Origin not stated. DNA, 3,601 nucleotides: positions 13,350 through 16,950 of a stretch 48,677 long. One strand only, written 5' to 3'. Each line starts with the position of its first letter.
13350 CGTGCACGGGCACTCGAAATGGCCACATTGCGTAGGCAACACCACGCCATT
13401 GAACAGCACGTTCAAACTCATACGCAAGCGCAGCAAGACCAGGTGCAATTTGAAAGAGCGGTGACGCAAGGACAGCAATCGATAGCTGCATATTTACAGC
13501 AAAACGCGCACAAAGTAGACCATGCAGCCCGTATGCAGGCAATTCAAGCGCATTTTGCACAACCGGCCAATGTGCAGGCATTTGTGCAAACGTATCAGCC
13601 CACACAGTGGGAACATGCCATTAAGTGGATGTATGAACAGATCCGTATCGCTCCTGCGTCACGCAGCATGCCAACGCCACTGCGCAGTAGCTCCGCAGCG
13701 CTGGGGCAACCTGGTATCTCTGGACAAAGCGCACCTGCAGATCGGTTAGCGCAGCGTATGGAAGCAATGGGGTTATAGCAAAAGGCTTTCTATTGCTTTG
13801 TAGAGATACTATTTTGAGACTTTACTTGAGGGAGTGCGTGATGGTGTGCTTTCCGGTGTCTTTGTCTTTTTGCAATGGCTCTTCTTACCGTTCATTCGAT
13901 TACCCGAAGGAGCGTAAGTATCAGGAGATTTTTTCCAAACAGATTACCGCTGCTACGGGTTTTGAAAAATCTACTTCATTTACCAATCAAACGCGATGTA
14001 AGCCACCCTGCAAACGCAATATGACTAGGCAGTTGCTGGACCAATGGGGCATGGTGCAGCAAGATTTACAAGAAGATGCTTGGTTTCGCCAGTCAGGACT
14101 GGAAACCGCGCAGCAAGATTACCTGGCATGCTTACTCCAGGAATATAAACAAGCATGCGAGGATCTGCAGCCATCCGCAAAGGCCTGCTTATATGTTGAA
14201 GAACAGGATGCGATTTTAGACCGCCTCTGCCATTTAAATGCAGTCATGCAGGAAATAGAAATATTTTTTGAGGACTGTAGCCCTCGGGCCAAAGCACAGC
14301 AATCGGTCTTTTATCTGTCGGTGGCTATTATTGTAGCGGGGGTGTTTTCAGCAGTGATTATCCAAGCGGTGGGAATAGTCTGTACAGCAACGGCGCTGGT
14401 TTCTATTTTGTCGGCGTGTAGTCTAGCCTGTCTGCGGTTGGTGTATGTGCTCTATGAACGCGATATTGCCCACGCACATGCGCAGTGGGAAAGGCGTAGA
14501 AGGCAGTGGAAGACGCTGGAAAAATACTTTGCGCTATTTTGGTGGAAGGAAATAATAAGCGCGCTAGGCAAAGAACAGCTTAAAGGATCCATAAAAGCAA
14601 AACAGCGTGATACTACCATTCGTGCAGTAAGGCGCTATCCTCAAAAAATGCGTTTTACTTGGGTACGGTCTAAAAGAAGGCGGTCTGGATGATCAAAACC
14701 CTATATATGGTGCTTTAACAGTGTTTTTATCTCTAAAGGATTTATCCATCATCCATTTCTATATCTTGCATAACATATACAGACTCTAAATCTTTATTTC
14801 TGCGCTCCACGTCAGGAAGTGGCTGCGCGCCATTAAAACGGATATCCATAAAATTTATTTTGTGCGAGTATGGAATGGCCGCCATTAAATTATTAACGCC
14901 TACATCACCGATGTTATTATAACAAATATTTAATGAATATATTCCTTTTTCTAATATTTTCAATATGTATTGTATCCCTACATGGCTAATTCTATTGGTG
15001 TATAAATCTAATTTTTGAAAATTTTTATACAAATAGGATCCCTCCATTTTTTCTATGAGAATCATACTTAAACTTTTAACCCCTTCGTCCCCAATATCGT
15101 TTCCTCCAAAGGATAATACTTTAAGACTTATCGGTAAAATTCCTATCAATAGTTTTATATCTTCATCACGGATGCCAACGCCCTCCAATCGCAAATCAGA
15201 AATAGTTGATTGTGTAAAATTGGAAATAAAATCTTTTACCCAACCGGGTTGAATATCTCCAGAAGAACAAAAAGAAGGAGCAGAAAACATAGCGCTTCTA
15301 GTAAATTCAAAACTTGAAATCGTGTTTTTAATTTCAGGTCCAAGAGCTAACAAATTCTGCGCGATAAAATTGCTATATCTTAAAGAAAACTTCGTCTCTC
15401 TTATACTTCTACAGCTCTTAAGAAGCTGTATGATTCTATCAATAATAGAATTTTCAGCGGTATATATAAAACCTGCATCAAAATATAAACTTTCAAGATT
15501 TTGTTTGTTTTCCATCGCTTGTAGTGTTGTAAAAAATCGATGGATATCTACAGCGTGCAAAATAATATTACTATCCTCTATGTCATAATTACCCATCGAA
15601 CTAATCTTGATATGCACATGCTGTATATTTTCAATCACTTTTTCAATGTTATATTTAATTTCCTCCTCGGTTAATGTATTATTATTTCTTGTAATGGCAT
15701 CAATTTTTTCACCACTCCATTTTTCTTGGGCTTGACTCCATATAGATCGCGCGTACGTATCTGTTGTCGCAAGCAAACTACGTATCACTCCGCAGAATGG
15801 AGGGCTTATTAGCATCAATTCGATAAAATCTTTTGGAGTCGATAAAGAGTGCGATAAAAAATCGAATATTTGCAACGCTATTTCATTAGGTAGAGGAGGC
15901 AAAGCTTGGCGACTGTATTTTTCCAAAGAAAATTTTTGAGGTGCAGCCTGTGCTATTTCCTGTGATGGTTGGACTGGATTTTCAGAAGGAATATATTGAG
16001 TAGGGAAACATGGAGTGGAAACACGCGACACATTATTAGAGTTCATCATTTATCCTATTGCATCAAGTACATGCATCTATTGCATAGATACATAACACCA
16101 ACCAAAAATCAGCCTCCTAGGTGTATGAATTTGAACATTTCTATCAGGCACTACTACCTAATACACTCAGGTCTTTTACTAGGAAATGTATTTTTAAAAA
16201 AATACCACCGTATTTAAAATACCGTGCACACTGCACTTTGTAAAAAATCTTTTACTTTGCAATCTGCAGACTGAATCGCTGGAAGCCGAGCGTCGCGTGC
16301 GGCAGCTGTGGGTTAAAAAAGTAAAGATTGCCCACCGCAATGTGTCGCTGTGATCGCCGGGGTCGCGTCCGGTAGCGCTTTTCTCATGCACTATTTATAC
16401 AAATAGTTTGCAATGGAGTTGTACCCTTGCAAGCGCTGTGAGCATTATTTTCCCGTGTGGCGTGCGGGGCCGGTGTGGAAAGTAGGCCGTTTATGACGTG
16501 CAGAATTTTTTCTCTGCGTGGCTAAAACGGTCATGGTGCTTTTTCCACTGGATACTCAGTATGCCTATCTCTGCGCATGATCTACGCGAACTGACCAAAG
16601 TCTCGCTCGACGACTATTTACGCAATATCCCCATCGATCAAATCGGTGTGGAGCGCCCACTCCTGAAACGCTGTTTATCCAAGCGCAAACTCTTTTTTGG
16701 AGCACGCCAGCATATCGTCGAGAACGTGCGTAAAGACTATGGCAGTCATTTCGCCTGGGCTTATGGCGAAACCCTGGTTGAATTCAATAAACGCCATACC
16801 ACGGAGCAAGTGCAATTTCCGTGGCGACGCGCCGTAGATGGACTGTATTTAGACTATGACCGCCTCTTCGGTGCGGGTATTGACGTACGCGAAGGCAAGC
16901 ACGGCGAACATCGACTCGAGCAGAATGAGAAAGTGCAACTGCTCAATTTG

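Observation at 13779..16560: Moron 1: membrane protein plus antisense F-box-LRR gene inserted between scaffold and major capsid genes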

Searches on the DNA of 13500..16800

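Call 62: search_rna_families(source=window, start=13500, end=16800, threshold=evalue, max_evalue=1)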
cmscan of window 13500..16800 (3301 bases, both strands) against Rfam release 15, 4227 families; matches with E-value up to 1: 0.
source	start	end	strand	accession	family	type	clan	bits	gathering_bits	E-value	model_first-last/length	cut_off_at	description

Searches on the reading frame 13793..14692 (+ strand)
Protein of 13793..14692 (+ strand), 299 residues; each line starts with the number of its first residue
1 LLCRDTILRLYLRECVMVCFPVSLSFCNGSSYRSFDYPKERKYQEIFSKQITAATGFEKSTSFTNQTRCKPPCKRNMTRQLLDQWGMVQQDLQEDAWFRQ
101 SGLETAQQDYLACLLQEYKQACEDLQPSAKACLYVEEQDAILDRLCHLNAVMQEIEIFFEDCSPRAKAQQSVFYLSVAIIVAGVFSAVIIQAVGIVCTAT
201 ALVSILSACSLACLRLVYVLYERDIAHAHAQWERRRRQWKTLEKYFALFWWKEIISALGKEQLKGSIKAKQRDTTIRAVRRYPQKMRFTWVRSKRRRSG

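Call 3: search_protein_families(library=pfam, proteins=[window:13793-14692:+], max_evalue=1)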
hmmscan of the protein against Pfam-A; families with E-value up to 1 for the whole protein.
window:13793-14692:+ (299 aa): 1 family
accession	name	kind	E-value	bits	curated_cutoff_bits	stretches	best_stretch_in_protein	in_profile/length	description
PF24002.1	DUF7318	-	0.067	13.7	27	1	171-242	26-98/128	Family of unknown function (DUF7318)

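Call 4: search_protein_families(library=phrogs, proteins=[window:13793-14692:+], max_evalue=0.01)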
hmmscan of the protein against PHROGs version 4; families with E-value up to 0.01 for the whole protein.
window:13793-14692:+ (299 aa): 0 families

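Call 27: search_protein_families(library=pfam, proteins=[window:13841-14692:+], max_evalue=1)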
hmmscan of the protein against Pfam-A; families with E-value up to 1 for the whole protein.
window:13841-14692:+ (283 aa): 1 family
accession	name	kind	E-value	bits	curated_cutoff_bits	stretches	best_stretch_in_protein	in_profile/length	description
PF24002.1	DUF7318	-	0.063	13.8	27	1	155-226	26-98/128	Family of unknown function (DUF7318)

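Call 85: search_protein_families(library=ncbifam, proteins=[window:13841-14692:+], max_evalue=0.01)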
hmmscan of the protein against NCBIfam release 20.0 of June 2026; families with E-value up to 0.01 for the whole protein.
window:13841-14692:+ (283 aa): 0 families

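Call 86: search_protein_families(library=padloc, proteins=[window:13841-14692:+], max_evalue=0.01)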
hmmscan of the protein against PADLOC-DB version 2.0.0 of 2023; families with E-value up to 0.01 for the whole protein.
window:13841-14692:+ (283 aa): 0 families

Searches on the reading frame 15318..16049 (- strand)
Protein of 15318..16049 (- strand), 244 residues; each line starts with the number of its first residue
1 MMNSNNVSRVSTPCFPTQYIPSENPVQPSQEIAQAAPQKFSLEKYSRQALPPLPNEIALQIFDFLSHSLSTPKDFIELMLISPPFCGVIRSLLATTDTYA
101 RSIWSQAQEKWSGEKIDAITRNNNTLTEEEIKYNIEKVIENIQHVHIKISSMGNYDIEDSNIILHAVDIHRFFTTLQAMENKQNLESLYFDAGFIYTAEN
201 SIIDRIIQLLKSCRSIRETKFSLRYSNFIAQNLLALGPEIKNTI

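Call 37: find_homologous_proteins(query=A3, max_evalue=0.001)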
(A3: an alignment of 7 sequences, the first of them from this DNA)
Query A3 (7 sequences) (244 aa, profile of the alignment): 5 proteins with E <= 0.001 among 2144 candidates.
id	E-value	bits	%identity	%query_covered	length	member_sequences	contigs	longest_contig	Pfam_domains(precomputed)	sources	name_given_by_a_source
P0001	5.2e-79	283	100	100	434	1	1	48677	PF13516.13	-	-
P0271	1.4e-75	272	44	7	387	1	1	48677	-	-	-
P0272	2.5e-70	255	26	40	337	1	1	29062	-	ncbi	-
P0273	7.1e-52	194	27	18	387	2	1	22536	-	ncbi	-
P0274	1.7e-33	134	20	48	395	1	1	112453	-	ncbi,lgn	-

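Call 38: find_encoding_contigs(protein=P0273, flank=8000, max_places=3)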
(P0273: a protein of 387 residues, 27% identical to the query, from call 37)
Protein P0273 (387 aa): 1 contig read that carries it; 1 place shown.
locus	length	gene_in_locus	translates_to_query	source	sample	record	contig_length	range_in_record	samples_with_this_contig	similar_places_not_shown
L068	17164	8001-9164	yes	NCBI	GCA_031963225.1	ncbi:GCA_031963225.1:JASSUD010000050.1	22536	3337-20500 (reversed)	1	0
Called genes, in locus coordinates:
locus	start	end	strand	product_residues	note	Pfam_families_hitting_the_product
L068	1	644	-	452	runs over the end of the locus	PF12796:Ank_2 (faint)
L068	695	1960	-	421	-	PF12796:Ank_2, PF13606:Ank_3 (faint), PF13637:Ank_4 (faint), PF13857:Ank_5 (faint), PF12796:Ank_2, PF00023:Ank (weak)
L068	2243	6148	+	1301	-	PF23381:Beta-prop_IFT122_1st, PF25174:Beta-prop_THOC3, PF25175:Beta-prop_WDR5, PF24814:WD40_Prp19, PF25174:Beta-prop_THOC3, PF23414:Beta-prop_EML_2, PF25172:Beta-prop_WDR3_2nd, PF23409:Beta-prop_EML, +58 more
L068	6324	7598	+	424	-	PF03595:SLAC1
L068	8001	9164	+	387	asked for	-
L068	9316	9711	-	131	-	-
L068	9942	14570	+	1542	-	PF02985:HEAT (faint), PF00931:NB-ARC, PF05729:NACHT, PF23238:DUF7068, PF00514:Arm (faint), PF13513:HEAT_EZ (faint), PF13646:HEAT_2 (weak), PF13646:HEAT_2, +2 more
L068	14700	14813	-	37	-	-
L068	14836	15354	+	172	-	-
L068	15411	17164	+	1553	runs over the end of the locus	PF05729:NACHT, PF23414:Beta-prop_EML_2, PF24807:WD40_CDC20-Fz, PF25172:Beta-prop_WDR3_2nd, PF25391:WD40_Gbeta, PF13570:Beta-prop_ACSF4, PF23381:Beta-prop_IFT122_1st, PF24814:WD40_Prp19, +86 more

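Call 39: find_encoding_contigs(protein=P0274, flank=8000, max_places=3)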
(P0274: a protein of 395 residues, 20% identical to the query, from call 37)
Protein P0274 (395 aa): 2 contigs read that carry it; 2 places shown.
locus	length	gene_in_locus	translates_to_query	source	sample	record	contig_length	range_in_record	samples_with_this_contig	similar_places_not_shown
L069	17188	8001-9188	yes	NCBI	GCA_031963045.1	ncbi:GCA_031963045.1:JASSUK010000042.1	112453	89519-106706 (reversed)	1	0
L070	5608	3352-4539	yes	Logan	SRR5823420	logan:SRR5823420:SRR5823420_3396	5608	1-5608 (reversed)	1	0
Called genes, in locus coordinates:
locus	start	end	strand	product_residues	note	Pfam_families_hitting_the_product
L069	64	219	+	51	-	-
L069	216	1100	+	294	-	PF08240:ADH_N, PF16912:Glu_dehyd_C (weak), PF00107:ADH_zinc_N, PF13602:ADH_zinc_N_2 (weak)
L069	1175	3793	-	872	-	-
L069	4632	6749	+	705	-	-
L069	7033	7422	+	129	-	-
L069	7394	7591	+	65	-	-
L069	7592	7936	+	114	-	-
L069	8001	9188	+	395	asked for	-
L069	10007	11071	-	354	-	-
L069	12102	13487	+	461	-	-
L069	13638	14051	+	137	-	-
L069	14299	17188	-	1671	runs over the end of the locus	PF05729:NACHT, PF25172:Beta-prop_WDR3_2nd, PF23381:Beta-prop_IFT122_1st, PF23414:Beta-prop_EML_2, PF24796:WDR55, PF24807:WD40_CDC20-Fz, PF24814:WD40_Prp19, PF24817:WD40_WDHD1_1st, +133 more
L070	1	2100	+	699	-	?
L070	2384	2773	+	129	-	-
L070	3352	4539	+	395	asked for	-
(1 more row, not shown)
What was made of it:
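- Its family is confined to an endohyphal bacterium and co-occurs with ankyrin, WD40 and NACHT eukaryote-like genes (calls 38, 39).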

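Call 47: search_solved_structures(query=A3, max_evalue=10, show_alignments=3)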
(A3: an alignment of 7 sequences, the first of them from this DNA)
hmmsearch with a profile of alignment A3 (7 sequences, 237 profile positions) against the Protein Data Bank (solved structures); distinct sequences matched with E-value up to 10: 12.
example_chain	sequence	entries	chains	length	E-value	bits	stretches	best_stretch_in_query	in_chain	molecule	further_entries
8ya0_A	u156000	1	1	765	0.076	15.6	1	30-90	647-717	Protein translocase subunit SecA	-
1m6n_A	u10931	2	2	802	0.077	15.6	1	30-90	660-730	Preprotein translocase secA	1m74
3iqm_A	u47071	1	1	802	0.078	15.6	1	30-90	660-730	Protein translocase subunit secA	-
7xha_A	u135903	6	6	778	0.08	15.5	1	30-90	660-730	Protein translocase subunit SecA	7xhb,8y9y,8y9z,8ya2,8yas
3dl8_A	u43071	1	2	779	0.08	15.5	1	30-90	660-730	Protein translocase subunit secA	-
2ibm_A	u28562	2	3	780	0.08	15.5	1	30-90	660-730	Preprotein translocase secA subunit | Protein translocase subunit SecA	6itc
3jv2_A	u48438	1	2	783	0.081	15.5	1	30-90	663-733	Protein translocase subunit SecA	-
3iqy_A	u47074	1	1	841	0.087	15.4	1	30-90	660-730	Protein translocase subunit secA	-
1tf2_A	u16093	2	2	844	0.088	15.4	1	30-90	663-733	Preprotein translocase secA subunit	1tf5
5eul_A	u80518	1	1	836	0.13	14.8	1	30-89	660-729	Protein translocase subunit SecA, Insertion Peptide Chimera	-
7qca_SZ0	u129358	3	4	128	0.16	14.6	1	95-178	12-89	40S ribosomal protein S25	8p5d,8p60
5but_A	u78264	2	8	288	0.46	13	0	87-121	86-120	Ktr system potassium uptake protein A,Ktr system potassium uptake protein A | Ktr system potassium uptake protein A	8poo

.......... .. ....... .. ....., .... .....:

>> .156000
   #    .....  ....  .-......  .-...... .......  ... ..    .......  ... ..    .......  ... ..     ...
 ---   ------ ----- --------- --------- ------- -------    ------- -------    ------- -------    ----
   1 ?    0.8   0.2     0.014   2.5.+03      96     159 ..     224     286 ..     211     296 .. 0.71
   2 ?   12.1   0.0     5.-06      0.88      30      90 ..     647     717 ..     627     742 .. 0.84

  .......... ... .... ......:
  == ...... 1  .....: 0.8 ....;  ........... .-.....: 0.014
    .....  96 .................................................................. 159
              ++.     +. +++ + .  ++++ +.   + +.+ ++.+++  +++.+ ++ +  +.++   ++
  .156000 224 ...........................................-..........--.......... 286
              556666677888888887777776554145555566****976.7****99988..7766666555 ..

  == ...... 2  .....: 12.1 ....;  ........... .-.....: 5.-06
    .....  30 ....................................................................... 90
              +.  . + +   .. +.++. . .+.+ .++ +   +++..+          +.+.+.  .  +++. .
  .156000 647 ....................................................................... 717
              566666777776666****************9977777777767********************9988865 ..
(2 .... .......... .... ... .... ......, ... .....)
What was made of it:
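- A profile of the N-terminal 244 aa finds no F-box protein in the PDB by hmmsearch (call 47).
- Tried and rejected: Profile of the N-terminal 244 aa against PDB sequences: only non-significant SecA hits (call 47).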

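Call 92: find_related_loci(query=A9, collection=metagenome_contigs, flank=6000)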
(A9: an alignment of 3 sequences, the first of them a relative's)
Query A9 (387 aa) in metagenome_contigs; peptide patterns used: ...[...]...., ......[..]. (x = any residue, [..] = any of these).
240 stretches matched a pattern, but none encodes a relative of the query by tblastn (E <= 1e-3).

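Call 93: find_related_loci(query=A9, collection=viral_contigs, flank=6000)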
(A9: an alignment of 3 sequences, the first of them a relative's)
Query A9 (387 aa) in viral_contigs; peptide patterns used: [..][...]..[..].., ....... (x = any residue, [..] = any of these).
274 stretches matched a pattern, but none encodes a relative of the query by tblastn (E <= 1e-3).

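Call 95: predict_structure(alignment_id=A3)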
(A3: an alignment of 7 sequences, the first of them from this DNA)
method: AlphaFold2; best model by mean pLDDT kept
length: 244 residues; sequences in the alignment: 7
mean_pLDDT: 64.7   pTM: 0.58
mean pLDDT of the five models: 64.7, 63.7, 63.4, 62.7, 60.4
residues with pLDDT >= 90: 14; 70-90: 92; 50-70: 76; < 50: 62
segments of 3 or more residues with pLDDT < 50: 1-51, 153-160
pLDDT, mean of each block of 10 residues (from residue 1): 38 35 37 36 37 55 56 55 59 63 81 88 77 90 85 47 63 89 88 65 86 85 67 76 54
secondary structure, 60 per line:
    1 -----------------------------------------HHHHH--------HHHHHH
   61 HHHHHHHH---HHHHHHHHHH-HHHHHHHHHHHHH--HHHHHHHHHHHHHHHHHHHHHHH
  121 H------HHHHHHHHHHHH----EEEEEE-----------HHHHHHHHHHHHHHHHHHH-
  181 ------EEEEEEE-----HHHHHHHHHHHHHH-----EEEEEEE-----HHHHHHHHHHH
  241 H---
elements in order: H42-46 H55-68 H72-81 H83-95 H98-121 H128-139 E144-149 H161-179 E187-193 H199-212 E218-224 H230-241

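Call 98: fold_search(model_id=the predicted structure, library=pdb)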
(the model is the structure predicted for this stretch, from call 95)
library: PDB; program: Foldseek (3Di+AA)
matches with E <= 10: 462; with E <= 0.001: 0
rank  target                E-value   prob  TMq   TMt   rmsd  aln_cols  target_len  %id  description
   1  8iah_Y                5.2e-02  0.54  0.25  0.20  26.6       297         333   11  Structure of mammalian spectrin-actin junctional complex of membrane skeleton, State I, Global map (released 2023-05-03)
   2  4pki_G                5.7e-02  0.95  0.28  0.23  10.7       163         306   10  Complex of ATP-actin With the C-terminal Actin-Binding Domain of Tropomodulin (released 2014-07-30)
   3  8iai_Y                6.1e-02  0.87  0.26  0.24   7.7       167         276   12  Structure of mammalian spectrin-actin junctional complex of membrane skeleton, State II, Global map (released 2023-05-03)
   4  1io0                  6.7e-02  0.82  0.28  0.37   7.4       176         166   11  CRYSTAL STRUCTURE OF TROPOMODULIN C-TERMINAL HALF (released 2002-11-27)
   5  4rwt_C                7.9e-02  0.96  0.30  0.41   8.2       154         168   12  Structure of actin-Lmod complex (released 2015-10-14)
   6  4rwt_D                8.8e-02  0.93  0.30  0.27   8.2       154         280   11  Structure of actin-Lmod complex (released 2015-10-14)
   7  8f8t_T                9.3e-02  0.94  0.30  0.32  10.6       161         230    9  Cryo-EM structure of the Tropomodulin-capped pointed end of F-actin (released 2023-06-07)
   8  4z8g                  1.6e-01  0.66  0.27  0.35   8.3       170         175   11  Chimera of Tropomodulin-1 and Leiomodin-1 Actin-Binding Site 2 (TL1 ABS2) (released 2015-10-21)
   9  9fqr_Qx               2.0e-01  0.95  0.30  0.19   4.4       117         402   10  96-nm repeat of axonemal doublet microtubules from bovine sperm (released 2025-03-26)
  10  4z79                  2.1e-01  0.84  0.28  0.38   6.9       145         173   10  Leiomodin-1 Actin-Binding Site 2 (ABS2) (released 2015-10-21)
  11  5wbw_B                3.6e-01  0.11  0.18  0.13  17.6       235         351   12  Yeast Hsp104 fragment 1-360 (released 2018-01-03)
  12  5irm_C                4.2e-01  0.54  0.29  0.11  10.5       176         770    8  Crystal structure of rabbit NOD2 in an ADP-bound state (Crystal form2) (released 2016-06-29)
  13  4ur7_A                4.2e-01  0.44  0.24  0.20   8.9       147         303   10  Crystal structure of keto-deoxy-D-galactarate dehydratase complexed with pyruvate (released 2014-12-17)
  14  4ur7_D                4.7e-01  0.41  0.24  0.21   9.2       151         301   10  Crystal structure of keto-deoxy-D-galactarate dehydratase complexed with pyruvate (released 2014-12-17)
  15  8qmx_A                4.9e-01  0.41  0.29  0.22   9.8       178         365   13  OPR3 wildtype in complex with NADPH4 (released 2024-01-17)
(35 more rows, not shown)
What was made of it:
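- The N-terminal model's best, non-significant matches are tropomodulin/leiomodin LRR caps (call 98).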
